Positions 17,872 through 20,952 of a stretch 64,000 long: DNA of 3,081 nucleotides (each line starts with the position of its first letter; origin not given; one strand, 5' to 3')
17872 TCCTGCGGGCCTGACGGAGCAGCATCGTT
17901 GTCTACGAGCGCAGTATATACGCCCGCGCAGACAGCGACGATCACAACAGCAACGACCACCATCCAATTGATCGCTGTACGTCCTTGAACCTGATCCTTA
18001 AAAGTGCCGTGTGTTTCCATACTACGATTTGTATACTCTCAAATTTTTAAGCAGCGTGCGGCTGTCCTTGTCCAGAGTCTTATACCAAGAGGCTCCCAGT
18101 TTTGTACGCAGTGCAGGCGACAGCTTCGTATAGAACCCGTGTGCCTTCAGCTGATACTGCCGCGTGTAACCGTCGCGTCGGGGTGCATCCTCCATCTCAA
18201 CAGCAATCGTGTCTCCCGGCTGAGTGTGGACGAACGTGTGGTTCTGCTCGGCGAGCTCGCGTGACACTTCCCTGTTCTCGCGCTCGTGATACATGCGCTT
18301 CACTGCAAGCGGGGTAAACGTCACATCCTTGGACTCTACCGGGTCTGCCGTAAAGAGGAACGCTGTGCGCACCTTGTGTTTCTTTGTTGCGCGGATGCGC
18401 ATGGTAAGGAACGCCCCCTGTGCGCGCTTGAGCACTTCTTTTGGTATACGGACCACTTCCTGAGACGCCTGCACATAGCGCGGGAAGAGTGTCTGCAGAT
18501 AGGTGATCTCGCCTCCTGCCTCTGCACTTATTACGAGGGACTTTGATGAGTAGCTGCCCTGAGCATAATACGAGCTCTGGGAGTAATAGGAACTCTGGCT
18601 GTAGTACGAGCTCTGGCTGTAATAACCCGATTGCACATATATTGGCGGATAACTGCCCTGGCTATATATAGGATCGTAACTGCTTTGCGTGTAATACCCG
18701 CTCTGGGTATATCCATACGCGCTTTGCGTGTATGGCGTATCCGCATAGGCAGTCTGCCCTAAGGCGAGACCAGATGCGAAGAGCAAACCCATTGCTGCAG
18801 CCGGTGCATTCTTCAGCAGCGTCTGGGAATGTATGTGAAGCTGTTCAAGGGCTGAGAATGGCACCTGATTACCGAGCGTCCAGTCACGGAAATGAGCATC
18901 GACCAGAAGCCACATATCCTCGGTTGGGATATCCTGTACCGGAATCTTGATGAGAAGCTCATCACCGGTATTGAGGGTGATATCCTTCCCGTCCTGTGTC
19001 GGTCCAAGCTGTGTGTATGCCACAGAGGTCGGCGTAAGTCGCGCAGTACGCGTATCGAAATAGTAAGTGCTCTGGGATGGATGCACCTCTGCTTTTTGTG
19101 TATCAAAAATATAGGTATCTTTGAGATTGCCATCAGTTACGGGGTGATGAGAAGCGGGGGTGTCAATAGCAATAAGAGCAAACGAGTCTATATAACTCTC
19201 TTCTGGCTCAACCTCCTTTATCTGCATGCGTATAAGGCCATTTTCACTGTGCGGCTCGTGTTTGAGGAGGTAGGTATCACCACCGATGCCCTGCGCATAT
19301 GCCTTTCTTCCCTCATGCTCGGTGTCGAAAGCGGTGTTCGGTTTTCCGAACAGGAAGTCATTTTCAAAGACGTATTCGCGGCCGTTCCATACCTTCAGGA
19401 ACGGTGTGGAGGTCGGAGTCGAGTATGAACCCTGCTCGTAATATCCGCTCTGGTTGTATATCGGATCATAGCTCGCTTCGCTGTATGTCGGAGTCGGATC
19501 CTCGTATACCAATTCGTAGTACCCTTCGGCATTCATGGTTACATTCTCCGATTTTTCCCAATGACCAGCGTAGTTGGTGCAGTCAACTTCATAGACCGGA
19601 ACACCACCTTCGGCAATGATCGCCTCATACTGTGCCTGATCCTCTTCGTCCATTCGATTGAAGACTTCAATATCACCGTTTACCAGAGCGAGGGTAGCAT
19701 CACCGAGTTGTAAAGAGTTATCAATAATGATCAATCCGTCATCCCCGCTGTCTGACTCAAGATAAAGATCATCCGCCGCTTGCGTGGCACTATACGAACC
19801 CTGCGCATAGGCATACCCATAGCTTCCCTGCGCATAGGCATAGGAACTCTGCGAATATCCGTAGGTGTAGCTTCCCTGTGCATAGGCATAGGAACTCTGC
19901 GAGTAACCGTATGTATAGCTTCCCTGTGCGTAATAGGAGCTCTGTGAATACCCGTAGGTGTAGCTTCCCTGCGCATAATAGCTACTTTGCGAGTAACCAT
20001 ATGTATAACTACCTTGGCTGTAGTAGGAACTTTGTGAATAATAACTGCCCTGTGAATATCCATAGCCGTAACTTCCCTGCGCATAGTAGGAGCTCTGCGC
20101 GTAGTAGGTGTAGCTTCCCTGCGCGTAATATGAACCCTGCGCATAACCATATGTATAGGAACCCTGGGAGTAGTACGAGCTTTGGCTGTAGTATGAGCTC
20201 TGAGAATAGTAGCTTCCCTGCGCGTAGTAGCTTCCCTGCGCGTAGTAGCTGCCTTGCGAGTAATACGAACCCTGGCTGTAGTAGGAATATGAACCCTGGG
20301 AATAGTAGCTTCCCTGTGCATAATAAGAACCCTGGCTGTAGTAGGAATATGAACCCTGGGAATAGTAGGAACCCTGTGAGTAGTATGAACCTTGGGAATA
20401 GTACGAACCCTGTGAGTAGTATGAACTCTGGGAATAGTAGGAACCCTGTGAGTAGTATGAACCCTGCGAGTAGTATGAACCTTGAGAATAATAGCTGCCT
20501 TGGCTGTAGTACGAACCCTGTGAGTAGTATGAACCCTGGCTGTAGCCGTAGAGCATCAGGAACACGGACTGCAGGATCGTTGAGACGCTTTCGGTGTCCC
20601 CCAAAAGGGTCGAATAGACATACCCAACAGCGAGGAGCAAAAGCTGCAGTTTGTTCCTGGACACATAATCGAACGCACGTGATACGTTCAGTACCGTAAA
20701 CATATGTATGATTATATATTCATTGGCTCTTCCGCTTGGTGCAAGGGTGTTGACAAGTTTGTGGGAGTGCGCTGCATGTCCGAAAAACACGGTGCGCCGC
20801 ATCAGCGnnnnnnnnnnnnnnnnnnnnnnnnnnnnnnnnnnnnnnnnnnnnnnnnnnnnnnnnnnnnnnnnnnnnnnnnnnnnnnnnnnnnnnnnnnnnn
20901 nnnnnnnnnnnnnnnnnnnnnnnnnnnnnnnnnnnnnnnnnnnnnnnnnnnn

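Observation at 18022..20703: Giant secreted protein made of SYYSQG/SYTYGY tandem repeats (FUS-like Tyr-rich low-complexity domain) with an internal signal-peptide-like segment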

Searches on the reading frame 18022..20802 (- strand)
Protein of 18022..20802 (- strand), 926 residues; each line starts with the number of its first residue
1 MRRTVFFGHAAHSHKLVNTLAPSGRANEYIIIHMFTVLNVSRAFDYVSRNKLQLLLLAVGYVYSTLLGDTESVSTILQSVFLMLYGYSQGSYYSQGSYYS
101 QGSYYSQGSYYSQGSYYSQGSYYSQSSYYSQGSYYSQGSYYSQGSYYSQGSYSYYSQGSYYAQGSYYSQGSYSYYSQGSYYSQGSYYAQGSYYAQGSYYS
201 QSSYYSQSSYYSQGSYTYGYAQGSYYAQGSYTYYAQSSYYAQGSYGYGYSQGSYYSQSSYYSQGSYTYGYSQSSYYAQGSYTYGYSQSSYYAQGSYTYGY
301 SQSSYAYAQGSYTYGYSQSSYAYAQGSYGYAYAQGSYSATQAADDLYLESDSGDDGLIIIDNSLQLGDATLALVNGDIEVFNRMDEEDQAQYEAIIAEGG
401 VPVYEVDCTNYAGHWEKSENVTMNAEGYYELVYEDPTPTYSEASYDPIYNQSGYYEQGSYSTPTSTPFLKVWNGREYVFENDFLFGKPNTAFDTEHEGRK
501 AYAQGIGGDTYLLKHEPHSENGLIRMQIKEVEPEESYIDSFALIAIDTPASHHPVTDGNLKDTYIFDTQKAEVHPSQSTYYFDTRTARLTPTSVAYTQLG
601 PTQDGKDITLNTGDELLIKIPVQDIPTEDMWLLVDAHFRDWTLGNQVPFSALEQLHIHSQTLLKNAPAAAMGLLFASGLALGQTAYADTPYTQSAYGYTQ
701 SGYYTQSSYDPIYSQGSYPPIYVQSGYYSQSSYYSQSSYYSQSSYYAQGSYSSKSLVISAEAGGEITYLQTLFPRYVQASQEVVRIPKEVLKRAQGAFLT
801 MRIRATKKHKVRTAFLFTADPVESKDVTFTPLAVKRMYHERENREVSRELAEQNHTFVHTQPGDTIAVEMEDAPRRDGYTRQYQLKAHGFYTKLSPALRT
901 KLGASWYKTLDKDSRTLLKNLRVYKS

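Call 4: search_protein_families(library=pfam, proteins=[window:18022-20802:-], max_evalue=0.1)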
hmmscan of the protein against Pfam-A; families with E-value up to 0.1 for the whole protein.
window:18022-20802:- (926 aa): 1 family
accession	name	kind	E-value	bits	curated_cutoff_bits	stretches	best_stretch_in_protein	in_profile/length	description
PF09470.15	Telethonin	-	0.074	13.4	25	0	850-903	19-69/163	Telethonin protein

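Call 5: search_protein_families(library=ncbifam, proteins=[window:18022-20802:-], max_evalue=0.1)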
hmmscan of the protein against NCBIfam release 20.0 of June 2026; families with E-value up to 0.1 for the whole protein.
window:18022-20802:- (926 aa): 0 families

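Call 71: predict_structure(alignment_id=A2)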
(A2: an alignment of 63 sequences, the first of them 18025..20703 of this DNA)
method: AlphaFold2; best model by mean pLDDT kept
length: 893 residues; sequences in the alignment: 63
mean_pLDDT: 62.4   pTM: 0.57
mean pLDDT of the five models: 62.4, 62.4, 62.1, 60.8, 60.3
residues with pLDDT >= 90: 322; 70-90: 97; 50-70: 62; < 50: 412
segments of 3 or more residues with pLDDT < 50: 1-5, 52-335, 369-427, 655-718
pLDDT, mean of each block of 10 residues (from residue 1): 47 66 77 68 63 39 31 29 28 27 29 30 31 27 31 29 29 28 30 31 33 28 28 29 29 29 26 29 30 28 30 29 30 51 64 72 65 35 32 37 34 37 45 90 96 82 94 92 97 96 97 98 94 97 97 96 96 94 98 96 83 87 87 81 76 47 41 41 36 31 40 45 93 95 93 97 98 94 97 94 98 98 97 98 97 96 92 93 92 80
secondary structure, 60 per line:
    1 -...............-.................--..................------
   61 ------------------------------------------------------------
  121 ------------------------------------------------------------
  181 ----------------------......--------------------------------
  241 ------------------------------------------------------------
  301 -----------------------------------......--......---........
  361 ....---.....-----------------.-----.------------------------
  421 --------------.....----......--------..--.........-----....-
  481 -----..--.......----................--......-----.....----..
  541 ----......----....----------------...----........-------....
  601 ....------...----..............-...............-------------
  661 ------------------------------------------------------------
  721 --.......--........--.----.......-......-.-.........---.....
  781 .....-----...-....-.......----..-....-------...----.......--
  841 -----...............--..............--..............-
elements in order (helices of 4 or more, strands of 3 or more residues): H2-16 H18-34 H37-54 H203-208 E336-341 E344-349 H353-364 E368-372 E435-439 E444-449 H462-470 E476-479 E490-496 E501-516 E519-524 E530-534 E545-550 E555-558 E575-577 E582-589 E597-604 H618-631 H633-647 E723-729 E732-739 E747-753 H755-760 E764-772 E776-785 E795-798 E800-806 H814-817 E825-827 E832-838 E846-860 H863-876 H879-892

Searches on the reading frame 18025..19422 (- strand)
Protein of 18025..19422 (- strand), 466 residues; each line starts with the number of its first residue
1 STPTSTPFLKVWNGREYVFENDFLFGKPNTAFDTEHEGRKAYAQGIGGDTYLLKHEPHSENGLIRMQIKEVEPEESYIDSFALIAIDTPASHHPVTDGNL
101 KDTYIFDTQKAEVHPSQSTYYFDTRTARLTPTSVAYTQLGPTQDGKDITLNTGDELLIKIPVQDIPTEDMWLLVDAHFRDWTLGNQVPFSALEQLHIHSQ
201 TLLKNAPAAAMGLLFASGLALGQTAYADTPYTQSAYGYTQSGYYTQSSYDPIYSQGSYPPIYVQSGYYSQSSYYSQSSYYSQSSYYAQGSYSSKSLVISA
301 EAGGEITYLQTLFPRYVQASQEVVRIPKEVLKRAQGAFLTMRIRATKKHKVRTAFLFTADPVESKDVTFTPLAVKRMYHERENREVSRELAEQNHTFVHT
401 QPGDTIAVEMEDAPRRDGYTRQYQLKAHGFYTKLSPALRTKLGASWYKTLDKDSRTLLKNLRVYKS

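Call 28: predict_structure(alignment_id=A1)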
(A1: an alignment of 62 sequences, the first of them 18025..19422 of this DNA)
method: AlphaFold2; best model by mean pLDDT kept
length: 466 residues; sequences in the alignment: 62
mean_pLDDT: 84.4   pTM: 0.81
mean pLDDT of the five models: 84.4, 83.9, 83.7, 83.3, 83.2
residues with pLDDT >= 90: 333; 70-90: 50; 50-70: 12; < 50: 71
segments of 3 or more residues with pLDDT < 50: 221-258, 260-291
pLDDT, mean of each block of 10 residues (from residue 1): 78 98 86 94 91 97 98 95 98 96 97 97 98 97 95 97 94 91 81 92 81 67 45 39 40 38 31 30 36 82 95 92 96 90 95 98 93 98 98 97 97 97 97 94 93 95 86
secondary structure, 60 per line:
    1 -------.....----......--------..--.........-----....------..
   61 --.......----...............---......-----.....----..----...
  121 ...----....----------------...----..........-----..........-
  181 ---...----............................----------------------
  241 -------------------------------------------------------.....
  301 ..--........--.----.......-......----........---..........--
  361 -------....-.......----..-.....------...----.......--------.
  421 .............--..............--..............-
elements in order: E8-12 E17-22 H35-43 E49-52 E63-69 E74-88 E92-97 E103-107 E118-123 E128-131 E148-150 E155-161 E170-179 H191-218 E296-302 E305-312 E320-326 H328-333 E338-345 E349-358 E368-371 E373-379 H387-391 E398-400 E405-411 E420-433 H436-449 H452-465

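Call 29: search_protein_representatives(alignment_id=A1)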
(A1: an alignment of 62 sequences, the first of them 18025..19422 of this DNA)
Query: 62 sequences, 512 profile positions. Proteins with E-value up to 0.001 (for the whole library): 1088; up to 1e-10: 438; up to 1e-30: 156. The best 150 are listed.
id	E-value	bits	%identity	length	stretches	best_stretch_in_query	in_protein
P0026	2.8e-192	656.7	-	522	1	1-509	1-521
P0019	7.2e-185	632.3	-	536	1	32-509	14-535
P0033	1.5e-173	595.0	-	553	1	4-511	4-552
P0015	1.4e-172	591.8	-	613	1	9-509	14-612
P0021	9.2e-172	589.0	-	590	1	15-509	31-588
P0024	3.5e-170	583.8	-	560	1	11-510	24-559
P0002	8.5e-169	579.3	-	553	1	4-511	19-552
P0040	2.9e-168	577.5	-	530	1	20-510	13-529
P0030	3.5e-165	567.3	-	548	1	30-510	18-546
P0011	2.5e-163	561.2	-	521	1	40-509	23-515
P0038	3.2e-162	557.6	-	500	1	53-510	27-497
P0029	4.3e-161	553.8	-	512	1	30-510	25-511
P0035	3.7e-160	550.8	-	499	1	37-510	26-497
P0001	1.3e-158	545.6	-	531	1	48-509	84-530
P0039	1.5e-157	542.2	-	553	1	19-511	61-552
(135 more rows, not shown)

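Call 39: find_related_loci(query=A1, collection=genome_contigs, flank=10000)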
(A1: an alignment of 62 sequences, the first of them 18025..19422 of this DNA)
Query A1 (466 aa) in genome_contigs; peptide patterns used: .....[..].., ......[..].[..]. (x = any residue, [..] = any of these).
47 stretches matched a pattern; 17 encode a relative of the query (tblastn E <= 1e-3); 17 distinct loci.
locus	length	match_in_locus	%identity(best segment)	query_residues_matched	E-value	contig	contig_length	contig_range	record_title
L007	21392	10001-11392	80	2-466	0e+0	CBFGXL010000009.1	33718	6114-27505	MAG TPA_asm: uncultured bacterium isolate SRR32277370_binner13_Refined_17 genome assembly, contig: ERZ27321089.84, whole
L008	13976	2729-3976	46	6-466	1e-132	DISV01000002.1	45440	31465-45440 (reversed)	MAG TPA_asm: Patescibacteria group bacterium UBA6201 UBA6201_contig_15682, whole genome shotgun sequence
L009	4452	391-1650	45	1-466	1e-117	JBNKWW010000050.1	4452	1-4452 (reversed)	MAG: Minisyncoccia bacterium isolate D2.bin.5.orig k141_624236, whole genome shotgun sequence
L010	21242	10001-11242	42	5-463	1e-110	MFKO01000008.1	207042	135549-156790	MAG: Candidatus Kaiserbacteria bacterium RIFCSPHIGHO2_01_FULL_46_22 rifcsphigho2_01_scaffold_825, whole genome shotgun s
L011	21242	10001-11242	41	5-463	5e-101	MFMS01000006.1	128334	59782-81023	MAG: Candidatus Kaiserbacteria bacterium RIFOXYB1_FULL_46_14 rifoxyb1_full_scaffold_64, whole genome shotgun sequence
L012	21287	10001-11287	37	7-462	3e-88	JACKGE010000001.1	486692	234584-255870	MAG: Candidatus Nomurabacteria bacterium isolate HK-STAS-PATE-26 HK-STAS-PATE-26_1, whole genome shotgun sequence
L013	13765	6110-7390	30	5-464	2e-50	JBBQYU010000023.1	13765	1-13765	MAG: Candidatus Moraniibacteriota bacterium isolate Co_metawrap_2179 Cmw_2179_k141_2735049_length_13765_cov_8.0000, whol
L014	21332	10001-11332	28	5-461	6e-47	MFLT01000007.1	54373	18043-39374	MAG: Candidatus Kaiserbacteria bacterium RIFCSPLOWO2_01_FULL_45_25 rifcsplowo2_01_scaffold_2545, whole genome shotgun se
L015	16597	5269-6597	27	5-461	7e-43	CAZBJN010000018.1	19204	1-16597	MAG TPA_asm: uncultured Candidatus Saccharibacteria bacterium isolate SRP062349_co2_256 genome assembly, contig: NODE_15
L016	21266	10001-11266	27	4-461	8e-42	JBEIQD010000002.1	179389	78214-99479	MAG: Candidatus Nomurabacteria bacterium isolate Sample-106-S6-bin-90 Sample_106_S6-bin_90-k141_48777, whole genome shot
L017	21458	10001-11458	34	5-461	3e-29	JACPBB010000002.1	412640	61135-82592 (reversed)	MAG: Parcubacteria group bacterium isolate NC_groundwater_246_Ag_S-0.2um_42_13 S5_GD2017_2_S2_scaffold_16, whole genome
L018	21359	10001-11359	36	5-461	7e-29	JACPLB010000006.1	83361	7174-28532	MAG: Candidatus Kaiserbacteria bacterium isolate NC_groundwater_510_Ag_S-0.1um_48_15 S35_SO-1_scaffold_352606, whole gen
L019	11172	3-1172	24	45-461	6e-25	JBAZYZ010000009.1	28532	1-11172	MAG: Candidatus Paceibacterota bacterium isolate SO_2017_GW1_94 NODE_6921_length_28532_cov_1.331737_OW334_2017, whole ge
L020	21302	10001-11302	40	8-459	3e-26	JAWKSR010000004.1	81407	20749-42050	MAG: Candidatus Paceibacterota bacterium isolate AC3.73 AC3.73.fa-4, whole genome shotgun sequence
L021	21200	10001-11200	25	4-461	9e-19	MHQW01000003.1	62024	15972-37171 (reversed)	MAG: Candidatus Sungbacteria bacterium RIFCSPLOWO2_02_FULL_51_17 rifcsplowo2_02_scaffold_1134, whole genome shotgun sequ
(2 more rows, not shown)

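Call 57: search_solved_structures(query=A1, max_evalue=1)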
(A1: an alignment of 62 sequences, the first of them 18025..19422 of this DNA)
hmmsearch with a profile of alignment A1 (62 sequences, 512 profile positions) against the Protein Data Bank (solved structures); distinct sequences matched with E-value up to 1: 0.

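Call 70: fold_search(model_id=the predicted structure, library=pdb)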
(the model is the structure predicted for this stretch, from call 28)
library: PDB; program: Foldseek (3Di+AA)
matches with E <= 10: 337; with E <= 0.001: 0
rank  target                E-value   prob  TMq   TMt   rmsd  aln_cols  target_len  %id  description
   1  3dem_A                3.9e-02  0.18  0.13  0.20  22.2       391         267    9  CUB1-EGF-CUB2 domain of HUMAN MASP-1/3 (released 2008-07-01)
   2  3dem_B                6.0e-02  0.16  0.13  0.20  22.0       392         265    9  CUB1-EGF-CUB2 domain of HUMAN MASP-1/3 (released 2008-07-01)
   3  4aw7_A                9.6e-02  0.38  0.17  0.14  18.6       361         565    4  BpGH86A: A beta-porphyranase of glycoside hydrolase family 86 from the human gut bacterium Bacteroides plebeius (released 2012-07-25)
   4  4qaw_A                1.5e-01  0.28  0.19  0.16  21.4       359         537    8  Structure of modular Xyn30D from Paenibacillus barcinonensis (released 2014-10-08)
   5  4fix_A                1.7e-01  0.89  0.19  0.14   7.0       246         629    6  Crystal Structure of GlfT2 (released 2012-06-20)
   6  2xvg                  2.1e-01  0.12  0.17  0.10  14.6       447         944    7  crystal structure of alpha-xylosidase (GH31) from Cellvibrio japonicus (released 2011-04-13)
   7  6tfk_A                2.1e-01  0.09  0.19  0.14  23.7       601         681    5  Vip3Aa toxin structure (released 2020-08-12)
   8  6qe7_C                2.1e-01  0.07  0.13  0.19  23.4       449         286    6  anti-sigma factor domain-containing protein (released 2019-06-12)
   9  5a55                  2.1e-01  0.07  0.17  0.09  27.1       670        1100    7  The native structure of GH101 from Streptococcus pneumoniae TIGR4 (released 2015-09-02)
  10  4aqb_A                2.4e-01  0.07  0.08  0.10  23.3       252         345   10  MBL-Ficolin Associated Protein-1, MAP-1 aka MAP44 (released 2012-08-08)
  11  8dcm_C                2.9e-01  0.72  0.20  0.14   7.6       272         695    8  Crystal structure of Clostridioides difficile binary toxin proCDTb lacking D4 in complex with BINTOXB/22 Fab (released 2023-04-05)
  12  7vnn_D                3.4e-01  0.20  0.16  0.13  15.9       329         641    8  Complex structure of Clostridioides difficile enzymatic component (CDTa) and binding component (CDTb) pore with long s (released 2022-10-26)
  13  6qe7_A                4.0e-01  0.05  0.12  0.18  22.7       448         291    5  anti-sigma factor domain-containing protein (released 2019-06-12)
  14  4qaw_H                4.4e-01  0.14  0.18  0.16  21.6       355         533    6  Structure of modular Xyn30D from Paenibacillus barcinonensis (released 2014-10-08)
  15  4xup_B                4.4e-01  0.10  0.16  0.21  21.9       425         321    6  Structure of the N-terminal CBM22-1-CBM22-2 tandem domain from Paenibacillus barcinonensis Xyn10C (released 2015-06-03)
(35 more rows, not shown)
